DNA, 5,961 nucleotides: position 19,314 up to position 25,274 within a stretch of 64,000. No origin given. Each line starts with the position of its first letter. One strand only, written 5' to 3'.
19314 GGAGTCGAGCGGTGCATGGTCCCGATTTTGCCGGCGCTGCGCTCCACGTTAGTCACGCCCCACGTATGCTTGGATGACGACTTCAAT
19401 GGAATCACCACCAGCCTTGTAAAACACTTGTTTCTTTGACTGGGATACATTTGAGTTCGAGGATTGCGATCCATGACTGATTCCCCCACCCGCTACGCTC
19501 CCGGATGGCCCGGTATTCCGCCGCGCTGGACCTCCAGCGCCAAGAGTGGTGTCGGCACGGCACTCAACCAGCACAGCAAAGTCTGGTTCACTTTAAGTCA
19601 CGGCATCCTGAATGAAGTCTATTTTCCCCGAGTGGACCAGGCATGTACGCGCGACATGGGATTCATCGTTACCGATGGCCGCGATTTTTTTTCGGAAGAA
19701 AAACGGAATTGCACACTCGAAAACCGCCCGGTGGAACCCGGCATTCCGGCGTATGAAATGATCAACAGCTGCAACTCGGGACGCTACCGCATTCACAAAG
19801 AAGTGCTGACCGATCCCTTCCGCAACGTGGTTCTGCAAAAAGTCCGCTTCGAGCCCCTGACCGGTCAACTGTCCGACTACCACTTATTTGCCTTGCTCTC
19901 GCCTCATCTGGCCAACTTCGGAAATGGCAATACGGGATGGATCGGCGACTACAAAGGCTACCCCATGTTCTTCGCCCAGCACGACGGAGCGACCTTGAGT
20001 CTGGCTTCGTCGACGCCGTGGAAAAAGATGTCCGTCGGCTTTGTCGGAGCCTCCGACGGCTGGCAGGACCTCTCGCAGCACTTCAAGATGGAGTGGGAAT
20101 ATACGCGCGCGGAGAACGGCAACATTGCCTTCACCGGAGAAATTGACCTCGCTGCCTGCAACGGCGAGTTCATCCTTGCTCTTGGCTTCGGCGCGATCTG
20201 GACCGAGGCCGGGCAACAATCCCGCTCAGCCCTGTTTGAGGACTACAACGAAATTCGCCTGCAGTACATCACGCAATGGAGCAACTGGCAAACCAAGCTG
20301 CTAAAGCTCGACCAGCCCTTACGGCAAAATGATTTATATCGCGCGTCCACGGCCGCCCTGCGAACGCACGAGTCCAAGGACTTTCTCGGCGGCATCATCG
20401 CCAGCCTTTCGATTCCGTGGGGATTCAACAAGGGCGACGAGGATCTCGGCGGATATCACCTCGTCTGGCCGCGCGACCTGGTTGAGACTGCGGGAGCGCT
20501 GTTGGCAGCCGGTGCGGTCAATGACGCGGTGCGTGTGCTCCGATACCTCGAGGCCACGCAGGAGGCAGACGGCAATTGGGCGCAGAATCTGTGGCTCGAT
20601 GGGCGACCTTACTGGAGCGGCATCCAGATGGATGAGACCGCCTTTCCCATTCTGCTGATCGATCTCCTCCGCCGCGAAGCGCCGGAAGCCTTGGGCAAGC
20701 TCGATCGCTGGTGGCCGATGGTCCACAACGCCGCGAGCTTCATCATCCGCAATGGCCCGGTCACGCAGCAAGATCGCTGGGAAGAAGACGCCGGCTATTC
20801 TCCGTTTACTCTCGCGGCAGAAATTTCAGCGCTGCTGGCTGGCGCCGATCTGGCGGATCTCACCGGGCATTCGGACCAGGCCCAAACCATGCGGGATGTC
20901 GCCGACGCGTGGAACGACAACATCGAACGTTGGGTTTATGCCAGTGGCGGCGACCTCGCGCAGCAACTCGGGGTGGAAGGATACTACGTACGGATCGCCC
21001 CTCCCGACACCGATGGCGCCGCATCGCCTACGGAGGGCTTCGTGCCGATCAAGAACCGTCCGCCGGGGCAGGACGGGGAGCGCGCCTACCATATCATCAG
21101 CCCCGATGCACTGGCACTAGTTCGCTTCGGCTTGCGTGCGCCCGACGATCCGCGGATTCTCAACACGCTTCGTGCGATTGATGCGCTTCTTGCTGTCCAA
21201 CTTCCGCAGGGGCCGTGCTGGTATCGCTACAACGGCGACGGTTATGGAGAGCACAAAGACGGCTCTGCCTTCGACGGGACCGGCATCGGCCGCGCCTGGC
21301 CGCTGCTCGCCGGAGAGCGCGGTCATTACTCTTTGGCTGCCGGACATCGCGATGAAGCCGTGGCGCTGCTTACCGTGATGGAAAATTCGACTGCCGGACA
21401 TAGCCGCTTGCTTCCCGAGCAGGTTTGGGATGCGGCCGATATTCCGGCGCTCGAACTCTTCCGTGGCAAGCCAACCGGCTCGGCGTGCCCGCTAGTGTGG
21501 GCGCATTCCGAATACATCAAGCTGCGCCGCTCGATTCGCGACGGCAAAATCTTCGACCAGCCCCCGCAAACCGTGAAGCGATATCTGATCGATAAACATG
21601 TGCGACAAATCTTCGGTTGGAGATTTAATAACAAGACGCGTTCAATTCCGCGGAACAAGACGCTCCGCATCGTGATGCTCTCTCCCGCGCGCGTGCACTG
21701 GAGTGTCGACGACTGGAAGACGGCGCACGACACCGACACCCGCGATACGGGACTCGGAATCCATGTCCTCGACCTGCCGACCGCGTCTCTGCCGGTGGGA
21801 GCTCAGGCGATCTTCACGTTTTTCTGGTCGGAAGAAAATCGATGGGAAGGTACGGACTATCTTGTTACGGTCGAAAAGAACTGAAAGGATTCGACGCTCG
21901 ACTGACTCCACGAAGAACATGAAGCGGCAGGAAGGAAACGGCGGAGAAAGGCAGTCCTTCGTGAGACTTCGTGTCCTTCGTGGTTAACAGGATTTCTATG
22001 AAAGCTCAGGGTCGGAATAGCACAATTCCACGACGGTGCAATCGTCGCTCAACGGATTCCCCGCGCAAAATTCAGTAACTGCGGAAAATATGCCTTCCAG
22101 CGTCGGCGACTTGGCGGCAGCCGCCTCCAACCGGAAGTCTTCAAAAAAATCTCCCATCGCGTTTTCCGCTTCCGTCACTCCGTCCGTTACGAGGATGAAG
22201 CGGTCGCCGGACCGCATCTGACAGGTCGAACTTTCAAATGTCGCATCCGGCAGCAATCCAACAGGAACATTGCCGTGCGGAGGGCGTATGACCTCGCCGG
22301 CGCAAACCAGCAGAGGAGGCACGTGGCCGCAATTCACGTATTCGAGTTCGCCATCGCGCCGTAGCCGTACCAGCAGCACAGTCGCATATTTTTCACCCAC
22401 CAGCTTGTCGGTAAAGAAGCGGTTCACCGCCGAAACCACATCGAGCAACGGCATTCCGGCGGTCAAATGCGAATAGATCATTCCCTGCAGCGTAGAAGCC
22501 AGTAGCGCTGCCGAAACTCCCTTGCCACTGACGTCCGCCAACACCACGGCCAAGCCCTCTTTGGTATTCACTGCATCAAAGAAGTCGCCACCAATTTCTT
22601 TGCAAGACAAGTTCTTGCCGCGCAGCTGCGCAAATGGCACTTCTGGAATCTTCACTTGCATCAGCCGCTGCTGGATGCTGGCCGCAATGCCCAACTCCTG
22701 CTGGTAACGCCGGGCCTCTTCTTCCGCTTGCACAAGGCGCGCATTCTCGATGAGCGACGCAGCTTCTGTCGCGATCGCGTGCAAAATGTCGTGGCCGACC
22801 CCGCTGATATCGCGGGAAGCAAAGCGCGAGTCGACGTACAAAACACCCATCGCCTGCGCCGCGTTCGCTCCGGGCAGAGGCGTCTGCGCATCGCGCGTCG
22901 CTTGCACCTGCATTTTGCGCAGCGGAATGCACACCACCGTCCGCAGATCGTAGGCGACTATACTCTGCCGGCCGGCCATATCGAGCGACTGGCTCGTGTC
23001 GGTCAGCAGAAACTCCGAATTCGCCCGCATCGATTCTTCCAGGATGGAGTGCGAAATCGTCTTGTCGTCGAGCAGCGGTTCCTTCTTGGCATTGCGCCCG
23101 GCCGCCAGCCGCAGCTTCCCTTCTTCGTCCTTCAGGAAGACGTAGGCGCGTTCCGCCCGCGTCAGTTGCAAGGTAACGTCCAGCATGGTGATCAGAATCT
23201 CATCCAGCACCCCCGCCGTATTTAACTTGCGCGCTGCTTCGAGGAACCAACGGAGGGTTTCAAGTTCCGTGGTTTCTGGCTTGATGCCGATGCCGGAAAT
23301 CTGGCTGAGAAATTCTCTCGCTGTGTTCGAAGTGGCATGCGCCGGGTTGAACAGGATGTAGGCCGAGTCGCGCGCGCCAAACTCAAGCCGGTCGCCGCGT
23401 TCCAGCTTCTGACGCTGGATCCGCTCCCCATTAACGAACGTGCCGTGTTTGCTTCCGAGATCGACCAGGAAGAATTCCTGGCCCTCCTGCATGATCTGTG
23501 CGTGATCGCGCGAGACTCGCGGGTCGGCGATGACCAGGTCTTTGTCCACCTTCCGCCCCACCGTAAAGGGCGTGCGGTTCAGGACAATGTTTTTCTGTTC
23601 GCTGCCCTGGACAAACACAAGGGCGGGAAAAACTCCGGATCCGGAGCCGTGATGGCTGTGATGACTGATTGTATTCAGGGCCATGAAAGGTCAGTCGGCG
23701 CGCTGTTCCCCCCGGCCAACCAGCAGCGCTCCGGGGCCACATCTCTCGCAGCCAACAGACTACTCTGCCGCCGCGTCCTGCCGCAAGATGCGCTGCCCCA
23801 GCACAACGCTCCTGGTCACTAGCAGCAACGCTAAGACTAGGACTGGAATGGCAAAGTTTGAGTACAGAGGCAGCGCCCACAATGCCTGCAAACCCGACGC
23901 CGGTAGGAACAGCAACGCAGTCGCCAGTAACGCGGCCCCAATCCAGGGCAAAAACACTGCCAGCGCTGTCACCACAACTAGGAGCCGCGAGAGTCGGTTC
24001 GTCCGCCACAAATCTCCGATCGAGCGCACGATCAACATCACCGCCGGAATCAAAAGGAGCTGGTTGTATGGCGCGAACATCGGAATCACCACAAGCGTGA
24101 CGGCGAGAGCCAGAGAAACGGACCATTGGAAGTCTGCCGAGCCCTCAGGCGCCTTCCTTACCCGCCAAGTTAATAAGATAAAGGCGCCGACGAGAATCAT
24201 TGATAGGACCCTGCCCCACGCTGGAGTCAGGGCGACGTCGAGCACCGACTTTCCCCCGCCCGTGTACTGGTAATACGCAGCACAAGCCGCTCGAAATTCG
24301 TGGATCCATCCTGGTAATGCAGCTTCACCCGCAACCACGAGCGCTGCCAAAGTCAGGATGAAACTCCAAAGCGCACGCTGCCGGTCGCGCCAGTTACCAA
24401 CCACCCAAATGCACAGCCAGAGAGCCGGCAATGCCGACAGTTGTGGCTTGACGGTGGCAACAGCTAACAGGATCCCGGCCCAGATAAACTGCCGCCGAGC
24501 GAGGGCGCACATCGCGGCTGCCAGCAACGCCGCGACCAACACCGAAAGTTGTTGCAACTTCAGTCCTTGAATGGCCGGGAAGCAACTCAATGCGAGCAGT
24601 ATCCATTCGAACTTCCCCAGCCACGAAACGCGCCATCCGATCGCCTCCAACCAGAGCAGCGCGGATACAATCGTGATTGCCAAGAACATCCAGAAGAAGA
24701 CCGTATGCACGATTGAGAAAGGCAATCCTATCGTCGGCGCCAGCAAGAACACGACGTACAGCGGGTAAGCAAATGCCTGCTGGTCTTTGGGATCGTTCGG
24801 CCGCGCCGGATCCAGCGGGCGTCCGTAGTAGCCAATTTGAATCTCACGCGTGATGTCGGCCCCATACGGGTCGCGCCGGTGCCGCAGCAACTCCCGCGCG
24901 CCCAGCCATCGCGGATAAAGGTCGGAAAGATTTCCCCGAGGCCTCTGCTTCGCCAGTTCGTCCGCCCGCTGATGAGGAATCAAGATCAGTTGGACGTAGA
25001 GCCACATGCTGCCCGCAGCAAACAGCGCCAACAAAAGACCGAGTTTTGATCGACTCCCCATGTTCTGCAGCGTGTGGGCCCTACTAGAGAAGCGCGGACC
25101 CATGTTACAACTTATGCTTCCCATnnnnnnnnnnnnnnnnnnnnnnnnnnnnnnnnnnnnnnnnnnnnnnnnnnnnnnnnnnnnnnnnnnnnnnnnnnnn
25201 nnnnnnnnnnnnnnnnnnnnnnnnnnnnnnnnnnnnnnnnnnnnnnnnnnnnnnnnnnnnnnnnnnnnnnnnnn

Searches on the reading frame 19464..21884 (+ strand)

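Call 48: search_protein_families(library=pfam, proteins=[window:19464-21884:+], max_evalue=0.001)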
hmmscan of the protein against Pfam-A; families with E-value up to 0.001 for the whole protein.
window:19464-21884:+ (806 aa): 2 families
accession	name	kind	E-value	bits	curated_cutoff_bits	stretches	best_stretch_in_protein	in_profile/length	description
PF09137.17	Glucodextran_N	-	4.9e-99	331.6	24.1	1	12-276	1-262/263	Glucodextranase, domain N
PF00723.27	Glyco_hydro_15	-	1.7e-30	106.8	22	2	378-628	113-358/427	Glycosyl hydrolases family 15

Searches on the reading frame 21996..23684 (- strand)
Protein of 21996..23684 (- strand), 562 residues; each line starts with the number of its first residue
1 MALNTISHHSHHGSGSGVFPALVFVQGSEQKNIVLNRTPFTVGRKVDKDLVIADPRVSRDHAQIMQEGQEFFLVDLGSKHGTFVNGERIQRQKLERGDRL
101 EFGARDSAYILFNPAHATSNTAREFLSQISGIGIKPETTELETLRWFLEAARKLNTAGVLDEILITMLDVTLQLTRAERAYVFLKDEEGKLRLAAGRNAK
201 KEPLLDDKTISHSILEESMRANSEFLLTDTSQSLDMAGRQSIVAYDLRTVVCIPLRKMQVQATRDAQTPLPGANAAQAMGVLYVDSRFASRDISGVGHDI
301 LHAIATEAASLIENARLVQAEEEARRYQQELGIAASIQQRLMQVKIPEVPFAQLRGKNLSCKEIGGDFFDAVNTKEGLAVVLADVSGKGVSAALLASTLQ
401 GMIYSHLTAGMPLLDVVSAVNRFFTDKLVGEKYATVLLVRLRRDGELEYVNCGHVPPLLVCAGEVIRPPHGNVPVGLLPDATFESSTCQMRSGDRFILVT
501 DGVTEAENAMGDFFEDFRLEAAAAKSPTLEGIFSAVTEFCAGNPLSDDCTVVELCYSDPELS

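Call 5: search_protein_families(library=pfam, proteins=[window:21996-23684:-], max_evalue=0.001)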
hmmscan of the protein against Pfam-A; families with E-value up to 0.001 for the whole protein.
window:21996-23684:- (562 aa): 5 families
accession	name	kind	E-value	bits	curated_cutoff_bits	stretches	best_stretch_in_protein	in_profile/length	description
PF07228.17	SpoIIE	-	2.3e-40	139.1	25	1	376-554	3-189/192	Stage II sporulation protein E (SpoIIE)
PF00498.31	FHA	-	1e-20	74.3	20.7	1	41-103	2-67/67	FHA domain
PF16697.10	Yop-YscD_cpl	-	3.9e-15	56.3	33.2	1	31-104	10-85/94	Inner membrane component of T3SS, cytoplasmic domain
PF13492.12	GAF_3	-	0.00025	21.9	27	0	160-257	2-90/129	GAF domain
PF13185.12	GAF_2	-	0.00027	21.6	28.6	1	160-256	4-97/136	GAF domain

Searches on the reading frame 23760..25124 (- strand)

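Call 5: search_protein_families(library=pfam, proteins=[window:23760-25124:-], max_evalue=0.001)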
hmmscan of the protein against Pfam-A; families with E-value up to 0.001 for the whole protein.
window:23760-25124:- (454 aa): 1 family
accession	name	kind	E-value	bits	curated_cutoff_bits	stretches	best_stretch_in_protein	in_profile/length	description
PF09594.16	GT87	-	5e-10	40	25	1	118-347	1-236/237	Glycosyltransferase family 87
